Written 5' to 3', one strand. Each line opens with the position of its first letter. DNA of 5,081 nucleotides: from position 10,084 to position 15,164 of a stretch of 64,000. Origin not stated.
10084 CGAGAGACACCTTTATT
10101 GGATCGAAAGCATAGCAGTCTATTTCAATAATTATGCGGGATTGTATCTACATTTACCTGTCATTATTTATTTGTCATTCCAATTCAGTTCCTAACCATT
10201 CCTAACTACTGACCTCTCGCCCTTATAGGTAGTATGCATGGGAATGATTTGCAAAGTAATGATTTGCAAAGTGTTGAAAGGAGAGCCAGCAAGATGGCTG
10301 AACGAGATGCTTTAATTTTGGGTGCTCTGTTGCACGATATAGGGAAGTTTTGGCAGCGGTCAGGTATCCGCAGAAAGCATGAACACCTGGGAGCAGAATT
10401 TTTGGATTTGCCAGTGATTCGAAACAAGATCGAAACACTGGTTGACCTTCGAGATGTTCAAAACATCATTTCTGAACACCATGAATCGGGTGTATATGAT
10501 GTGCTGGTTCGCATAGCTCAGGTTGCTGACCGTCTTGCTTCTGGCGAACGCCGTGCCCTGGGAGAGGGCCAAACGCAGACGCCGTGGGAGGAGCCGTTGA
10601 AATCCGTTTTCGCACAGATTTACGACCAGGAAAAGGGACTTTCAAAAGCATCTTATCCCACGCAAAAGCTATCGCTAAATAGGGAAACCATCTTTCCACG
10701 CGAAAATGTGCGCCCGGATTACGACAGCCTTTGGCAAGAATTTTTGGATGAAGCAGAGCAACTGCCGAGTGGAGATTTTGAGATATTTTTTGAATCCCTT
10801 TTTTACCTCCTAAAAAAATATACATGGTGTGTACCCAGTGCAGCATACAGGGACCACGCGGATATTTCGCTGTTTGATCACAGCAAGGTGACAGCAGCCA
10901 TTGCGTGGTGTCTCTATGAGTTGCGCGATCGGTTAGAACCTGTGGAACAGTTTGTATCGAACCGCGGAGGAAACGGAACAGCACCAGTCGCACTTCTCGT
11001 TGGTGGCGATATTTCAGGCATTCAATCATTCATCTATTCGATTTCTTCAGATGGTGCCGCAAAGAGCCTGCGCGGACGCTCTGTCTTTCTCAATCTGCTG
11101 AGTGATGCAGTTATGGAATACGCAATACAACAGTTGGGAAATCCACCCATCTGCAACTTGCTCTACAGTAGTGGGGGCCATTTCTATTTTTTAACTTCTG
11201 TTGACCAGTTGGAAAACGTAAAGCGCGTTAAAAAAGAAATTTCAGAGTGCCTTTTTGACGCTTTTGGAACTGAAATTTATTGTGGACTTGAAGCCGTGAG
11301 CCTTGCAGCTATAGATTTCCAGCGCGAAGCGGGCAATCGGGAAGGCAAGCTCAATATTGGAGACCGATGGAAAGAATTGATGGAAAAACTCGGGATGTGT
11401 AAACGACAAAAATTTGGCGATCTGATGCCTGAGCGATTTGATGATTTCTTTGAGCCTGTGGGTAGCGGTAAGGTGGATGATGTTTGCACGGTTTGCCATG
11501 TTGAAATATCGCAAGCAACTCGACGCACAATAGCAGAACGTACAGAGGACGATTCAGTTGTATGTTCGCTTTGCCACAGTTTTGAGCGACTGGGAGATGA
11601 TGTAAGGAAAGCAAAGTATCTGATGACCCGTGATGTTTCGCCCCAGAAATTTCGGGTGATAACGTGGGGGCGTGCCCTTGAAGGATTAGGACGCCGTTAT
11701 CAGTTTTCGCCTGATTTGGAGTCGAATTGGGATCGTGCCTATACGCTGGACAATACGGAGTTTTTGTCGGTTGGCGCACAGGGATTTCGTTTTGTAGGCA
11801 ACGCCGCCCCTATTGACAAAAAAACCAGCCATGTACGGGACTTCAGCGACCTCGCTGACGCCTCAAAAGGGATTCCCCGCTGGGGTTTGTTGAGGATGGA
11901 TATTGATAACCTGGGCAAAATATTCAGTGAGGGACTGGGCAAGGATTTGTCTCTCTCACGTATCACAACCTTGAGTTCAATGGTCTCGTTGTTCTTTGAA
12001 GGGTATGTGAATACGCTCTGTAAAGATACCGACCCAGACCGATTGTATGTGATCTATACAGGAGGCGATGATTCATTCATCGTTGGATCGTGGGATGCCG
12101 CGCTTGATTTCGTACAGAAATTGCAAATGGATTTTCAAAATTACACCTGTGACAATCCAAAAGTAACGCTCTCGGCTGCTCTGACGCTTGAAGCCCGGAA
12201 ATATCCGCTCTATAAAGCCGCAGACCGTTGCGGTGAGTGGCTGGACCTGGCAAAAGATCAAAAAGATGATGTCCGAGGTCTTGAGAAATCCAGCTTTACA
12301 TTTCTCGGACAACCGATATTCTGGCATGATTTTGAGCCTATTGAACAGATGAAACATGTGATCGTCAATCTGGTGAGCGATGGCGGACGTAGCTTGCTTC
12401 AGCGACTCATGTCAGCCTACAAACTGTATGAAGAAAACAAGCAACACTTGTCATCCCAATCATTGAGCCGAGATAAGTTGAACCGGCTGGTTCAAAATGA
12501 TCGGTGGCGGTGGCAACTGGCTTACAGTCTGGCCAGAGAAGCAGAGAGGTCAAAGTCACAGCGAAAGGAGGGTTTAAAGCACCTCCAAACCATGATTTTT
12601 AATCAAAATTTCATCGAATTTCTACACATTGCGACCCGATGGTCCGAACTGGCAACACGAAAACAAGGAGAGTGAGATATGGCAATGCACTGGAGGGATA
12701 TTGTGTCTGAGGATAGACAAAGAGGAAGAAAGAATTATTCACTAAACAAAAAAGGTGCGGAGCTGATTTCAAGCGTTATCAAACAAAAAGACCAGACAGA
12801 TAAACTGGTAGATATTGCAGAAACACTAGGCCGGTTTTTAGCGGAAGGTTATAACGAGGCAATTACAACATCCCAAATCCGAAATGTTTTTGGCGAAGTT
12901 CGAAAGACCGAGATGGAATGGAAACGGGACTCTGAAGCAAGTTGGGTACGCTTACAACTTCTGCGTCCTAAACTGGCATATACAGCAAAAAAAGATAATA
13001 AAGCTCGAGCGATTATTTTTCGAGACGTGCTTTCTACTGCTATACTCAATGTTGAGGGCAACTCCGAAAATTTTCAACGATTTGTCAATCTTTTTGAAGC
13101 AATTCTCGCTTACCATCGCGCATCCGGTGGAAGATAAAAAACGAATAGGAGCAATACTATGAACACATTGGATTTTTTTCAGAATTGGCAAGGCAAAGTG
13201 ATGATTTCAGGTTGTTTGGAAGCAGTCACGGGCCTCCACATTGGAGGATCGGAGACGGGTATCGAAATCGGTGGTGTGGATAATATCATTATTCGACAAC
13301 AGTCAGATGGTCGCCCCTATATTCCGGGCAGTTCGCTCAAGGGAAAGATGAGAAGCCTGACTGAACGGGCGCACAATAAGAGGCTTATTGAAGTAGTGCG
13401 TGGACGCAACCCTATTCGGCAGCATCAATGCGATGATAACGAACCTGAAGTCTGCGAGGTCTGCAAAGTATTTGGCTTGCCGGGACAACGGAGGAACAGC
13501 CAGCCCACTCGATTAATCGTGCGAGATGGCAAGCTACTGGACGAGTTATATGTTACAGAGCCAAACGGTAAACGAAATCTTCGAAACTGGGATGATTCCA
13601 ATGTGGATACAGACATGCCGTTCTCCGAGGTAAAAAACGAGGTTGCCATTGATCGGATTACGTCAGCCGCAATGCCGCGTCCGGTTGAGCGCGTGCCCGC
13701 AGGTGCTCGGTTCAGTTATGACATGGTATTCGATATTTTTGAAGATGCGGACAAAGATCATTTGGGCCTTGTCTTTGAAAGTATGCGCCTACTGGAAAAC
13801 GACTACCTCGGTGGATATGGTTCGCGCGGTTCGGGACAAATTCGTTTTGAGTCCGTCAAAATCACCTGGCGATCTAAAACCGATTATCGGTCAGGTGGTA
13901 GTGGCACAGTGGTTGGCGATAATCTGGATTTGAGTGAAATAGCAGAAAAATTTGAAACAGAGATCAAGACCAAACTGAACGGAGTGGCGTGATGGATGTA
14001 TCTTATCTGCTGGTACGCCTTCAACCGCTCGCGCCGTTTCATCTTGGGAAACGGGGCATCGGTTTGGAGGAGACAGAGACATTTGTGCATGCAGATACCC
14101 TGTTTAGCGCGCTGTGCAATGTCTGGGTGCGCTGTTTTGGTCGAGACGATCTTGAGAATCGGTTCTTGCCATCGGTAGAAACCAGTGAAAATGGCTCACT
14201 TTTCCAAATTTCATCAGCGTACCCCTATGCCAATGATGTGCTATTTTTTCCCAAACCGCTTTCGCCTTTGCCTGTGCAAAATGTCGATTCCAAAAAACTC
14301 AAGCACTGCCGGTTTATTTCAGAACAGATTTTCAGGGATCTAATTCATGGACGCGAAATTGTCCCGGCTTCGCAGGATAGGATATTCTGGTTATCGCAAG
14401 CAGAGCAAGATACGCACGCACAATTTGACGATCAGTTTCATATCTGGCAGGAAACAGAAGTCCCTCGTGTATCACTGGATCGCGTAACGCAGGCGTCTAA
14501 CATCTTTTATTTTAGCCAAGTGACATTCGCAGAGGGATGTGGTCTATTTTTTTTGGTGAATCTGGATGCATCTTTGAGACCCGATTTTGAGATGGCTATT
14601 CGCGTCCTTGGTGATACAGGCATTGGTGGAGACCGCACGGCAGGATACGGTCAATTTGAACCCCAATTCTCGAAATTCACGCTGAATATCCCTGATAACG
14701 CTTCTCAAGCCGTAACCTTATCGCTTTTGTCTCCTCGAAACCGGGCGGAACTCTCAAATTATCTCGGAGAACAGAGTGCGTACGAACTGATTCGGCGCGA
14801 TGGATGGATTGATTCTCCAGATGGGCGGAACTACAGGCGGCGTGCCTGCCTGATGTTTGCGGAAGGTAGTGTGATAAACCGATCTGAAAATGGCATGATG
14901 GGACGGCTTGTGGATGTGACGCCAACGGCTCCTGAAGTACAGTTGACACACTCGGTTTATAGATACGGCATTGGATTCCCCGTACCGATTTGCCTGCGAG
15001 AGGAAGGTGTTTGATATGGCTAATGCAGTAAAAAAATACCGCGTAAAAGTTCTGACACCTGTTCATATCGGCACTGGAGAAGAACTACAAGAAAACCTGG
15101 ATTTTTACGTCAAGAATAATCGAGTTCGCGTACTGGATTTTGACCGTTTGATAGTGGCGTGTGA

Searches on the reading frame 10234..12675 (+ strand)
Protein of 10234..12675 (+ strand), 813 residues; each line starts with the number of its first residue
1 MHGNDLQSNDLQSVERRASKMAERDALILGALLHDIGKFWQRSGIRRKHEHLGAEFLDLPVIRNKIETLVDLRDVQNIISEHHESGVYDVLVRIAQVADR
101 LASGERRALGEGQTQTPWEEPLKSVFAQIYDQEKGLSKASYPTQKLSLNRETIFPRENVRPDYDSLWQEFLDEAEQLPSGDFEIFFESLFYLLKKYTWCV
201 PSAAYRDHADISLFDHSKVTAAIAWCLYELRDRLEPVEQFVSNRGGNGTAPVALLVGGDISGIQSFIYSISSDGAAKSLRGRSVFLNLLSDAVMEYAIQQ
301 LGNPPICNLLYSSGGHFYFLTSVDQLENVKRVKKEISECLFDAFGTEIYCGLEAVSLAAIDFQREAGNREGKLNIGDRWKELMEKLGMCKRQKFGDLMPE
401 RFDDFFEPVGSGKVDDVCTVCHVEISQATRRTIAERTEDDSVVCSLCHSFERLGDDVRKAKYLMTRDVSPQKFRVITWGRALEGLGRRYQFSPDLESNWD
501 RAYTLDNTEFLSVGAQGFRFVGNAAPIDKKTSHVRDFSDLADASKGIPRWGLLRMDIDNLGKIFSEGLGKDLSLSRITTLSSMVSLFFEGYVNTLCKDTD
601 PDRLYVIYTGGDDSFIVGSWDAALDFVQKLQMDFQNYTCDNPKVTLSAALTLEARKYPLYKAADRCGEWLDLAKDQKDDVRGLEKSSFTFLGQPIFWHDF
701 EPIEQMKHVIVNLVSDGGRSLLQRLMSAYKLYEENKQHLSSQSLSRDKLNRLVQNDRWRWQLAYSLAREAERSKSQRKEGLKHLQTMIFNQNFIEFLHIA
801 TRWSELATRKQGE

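Call 9: search_protein_families(library=pfam, proteins=[window:10234-12675:+], max_evalue=0.01)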
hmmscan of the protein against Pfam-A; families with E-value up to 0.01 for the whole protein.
window:10234-12675:+ (813 aa): 3 families
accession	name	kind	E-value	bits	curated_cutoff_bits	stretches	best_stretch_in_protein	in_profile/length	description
PF22335.1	Cas10-Cmr2_palm2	-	4.1e-32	111.5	27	1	550-677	2-127/133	Cas10/Cmr2, second palm domain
PF18211.6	Csm1_B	-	5.6e-26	90.7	26.4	1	270-362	1-94/94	Csm1 subunit domain B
PF01966.28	HD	-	9.7e-11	42.4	22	1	16-102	10-114/116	HD domain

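Call 59: find_homologous_proteins(query=window:10234-12675:+, max_evalue=1e-50)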
Query window:10234-12675:+ (813 aa): 514 proteins with E <= 1e-50 among 8000 candidates; the best 120 are listed.
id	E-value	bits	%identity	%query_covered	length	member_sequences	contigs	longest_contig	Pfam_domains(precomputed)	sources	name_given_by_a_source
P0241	0.0e+0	1740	95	98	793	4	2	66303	PF22335.2,PF01966.29,PF18211.8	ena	-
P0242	0.0e+0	1685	91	98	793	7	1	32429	PF22335.2,PF01966.29,PF18211.8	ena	-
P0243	0.0e+0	1676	91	98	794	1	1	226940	PF22335.2,PF01966.29,PF18211.8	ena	-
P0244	0.0e+0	1654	91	97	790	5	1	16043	PF22335.2,PF01966.29,PF18211.8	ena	-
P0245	0.0e+0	1645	90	98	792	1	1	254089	PF22335.2,PF01966.29,PF18211.8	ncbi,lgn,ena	-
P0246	0.0e+0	1498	79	98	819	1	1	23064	PF22335.2,PF01966.29,PF18211.8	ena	-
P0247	0.0e+0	1473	81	98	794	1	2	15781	PF22335.2,PF01966.29,PF18211.8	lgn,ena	-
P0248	0.0e+0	1072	60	97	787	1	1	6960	PF22335.2,PF01966.29,PF18211.8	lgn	-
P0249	7.7e-252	856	50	97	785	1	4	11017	PF22335.2,PF01966.29,PF18211.8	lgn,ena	-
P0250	1.4e-234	799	79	54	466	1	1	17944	PF18211.8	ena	-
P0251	1.7e-171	590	41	97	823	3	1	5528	PF22335.2,PF01966.29,PF18211.8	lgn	-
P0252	5.7e-155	536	38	96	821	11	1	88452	PF22335.2,PF01966.29,PF18211.8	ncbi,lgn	ncbi:CRISPR-associated protein Cas10/Csm1, subtype III-A/MTUBE [Candidatus Fervidibacteria bacterium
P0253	3.9e-154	533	38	96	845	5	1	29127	PF22335.2,PF01966.29,PF18211.8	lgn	-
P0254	1.9e-152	527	38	97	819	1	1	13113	PF22335.2,PF01966.29,PF18211.8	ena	-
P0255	7.1e-151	522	39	96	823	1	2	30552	PF22335.2,PF01966.29,PF18211.8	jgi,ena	jgi:CRISPR-associated protein Csm1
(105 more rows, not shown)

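Call 60: find_encoding_contigs(protein=P0243, flank=10000, max_places=5)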
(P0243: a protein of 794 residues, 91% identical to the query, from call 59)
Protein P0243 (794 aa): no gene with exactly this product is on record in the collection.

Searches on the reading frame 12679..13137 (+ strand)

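Call 9: search_protein_families(library=pfam, proteins=[window:12679-13137:+], max_evalue=0.01)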
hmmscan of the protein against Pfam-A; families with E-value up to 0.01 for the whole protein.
window:12679-13137:+ (152 aa): 2 families
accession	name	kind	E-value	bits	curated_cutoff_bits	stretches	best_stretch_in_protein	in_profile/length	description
PF03750.18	Csm2_III-A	-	7.6e-26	91.6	24.8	1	39-151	3-114/115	Csm2 Type III-A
PF07247.17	AATase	-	0.0031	16.6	22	1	3-70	328-399/500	Alcohol acetyltransferase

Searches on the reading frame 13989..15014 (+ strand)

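Call 9: search_protein_families(library=pfam, proteins=[window:13989-15014:+], max_evalue=0.01)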
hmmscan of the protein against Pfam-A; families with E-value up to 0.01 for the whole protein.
window:13989-15014:+ (341 aa): 2 families
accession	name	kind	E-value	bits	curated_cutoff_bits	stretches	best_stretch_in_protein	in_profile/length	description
PF17953.6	Csm4_C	-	8e-18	64.6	25.9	1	237-334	2-91/91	CRISPR Csm4 C-terminal domain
PF03787.20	RAMPs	-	0.0003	21.8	22.1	1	14-224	5-189/189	RAMP superfamily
